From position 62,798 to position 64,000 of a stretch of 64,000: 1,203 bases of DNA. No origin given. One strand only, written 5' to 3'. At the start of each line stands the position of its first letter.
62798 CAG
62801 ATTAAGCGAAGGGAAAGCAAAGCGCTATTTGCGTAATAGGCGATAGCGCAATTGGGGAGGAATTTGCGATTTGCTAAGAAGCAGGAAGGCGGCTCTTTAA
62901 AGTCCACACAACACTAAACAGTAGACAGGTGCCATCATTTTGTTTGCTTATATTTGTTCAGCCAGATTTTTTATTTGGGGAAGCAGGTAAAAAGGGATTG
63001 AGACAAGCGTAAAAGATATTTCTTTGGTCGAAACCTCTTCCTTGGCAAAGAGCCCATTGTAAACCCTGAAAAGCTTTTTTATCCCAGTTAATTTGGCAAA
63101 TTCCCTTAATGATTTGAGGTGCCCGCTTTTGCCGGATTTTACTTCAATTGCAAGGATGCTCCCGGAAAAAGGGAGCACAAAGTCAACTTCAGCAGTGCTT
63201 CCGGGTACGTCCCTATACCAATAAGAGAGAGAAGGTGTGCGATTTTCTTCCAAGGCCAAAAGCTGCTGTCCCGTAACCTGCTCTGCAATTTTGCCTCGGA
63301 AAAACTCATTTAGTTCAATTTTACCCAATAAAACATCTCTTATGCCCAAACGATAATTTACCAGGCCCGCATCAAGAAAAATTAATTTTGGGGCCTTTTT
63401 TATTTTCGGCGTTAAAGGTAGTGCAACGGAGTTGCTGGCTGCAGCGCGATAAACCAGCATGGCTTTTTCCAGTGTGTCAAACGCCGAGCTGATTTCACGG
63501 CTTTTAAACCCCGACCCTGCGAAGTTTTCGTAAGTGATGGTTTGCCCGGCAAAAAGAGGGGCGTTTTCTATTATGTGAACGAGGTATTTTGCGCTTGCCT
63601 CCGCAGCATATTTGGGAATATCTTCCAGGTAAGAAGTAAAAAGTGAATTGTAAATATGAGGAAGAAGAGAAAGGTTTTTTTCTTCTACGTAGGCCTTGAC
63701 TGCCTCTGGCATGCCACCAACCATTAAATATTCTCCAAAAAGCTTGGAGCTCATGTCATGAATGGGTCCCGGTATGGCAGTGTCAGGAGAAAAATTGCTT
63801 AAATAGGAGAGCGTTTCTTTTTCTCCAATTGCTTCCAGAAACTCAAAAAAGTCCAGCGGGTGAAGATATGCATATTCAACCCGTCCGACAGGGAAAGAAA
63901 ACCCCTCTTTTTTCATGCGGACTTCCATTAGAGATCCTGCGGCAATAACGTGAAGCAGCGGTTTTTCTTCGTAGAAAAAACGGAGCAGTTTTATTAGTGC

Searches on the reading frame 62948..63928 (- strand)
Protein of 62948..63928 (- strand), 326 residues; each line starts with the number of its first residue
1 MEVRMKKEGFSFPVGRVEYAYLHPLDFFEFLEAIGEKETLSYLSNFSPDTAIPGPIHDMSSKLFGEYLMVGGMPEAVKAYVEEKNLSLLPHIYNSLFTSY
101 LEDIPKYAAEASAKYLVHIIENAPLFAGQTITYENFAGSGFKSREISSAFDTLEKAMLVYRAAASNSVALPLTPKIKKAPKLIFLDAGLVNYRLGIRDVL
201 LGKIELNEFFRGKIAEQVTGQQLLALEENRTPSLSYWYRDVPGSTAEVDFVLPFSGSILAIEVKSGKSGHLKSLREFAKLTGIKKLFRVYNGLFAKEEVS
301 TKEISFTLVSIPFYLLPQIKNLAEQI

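Call 17: search_protein_families(library=pfam, proteins=[window:62948-63928:-], max_evalue=0.001)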
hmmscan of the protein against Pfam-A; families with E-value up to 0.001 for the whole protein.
window:62948-63928:- (326 aa): 1 family
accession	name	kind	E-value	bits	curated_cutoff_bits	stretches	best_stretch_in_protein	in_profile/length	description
PF13635.12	DUF4143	-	1.1e-20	74.4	28.1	1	102-266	2-160/160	Domain of unknown function (DUF4143)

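Call 64: find_encoding_contigs(protein=window:62948-63928:-, flank=10000, max_places=3)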
Protein window:62948-63928:- (326 aa): no gene with exactly this product is on record in the collection.
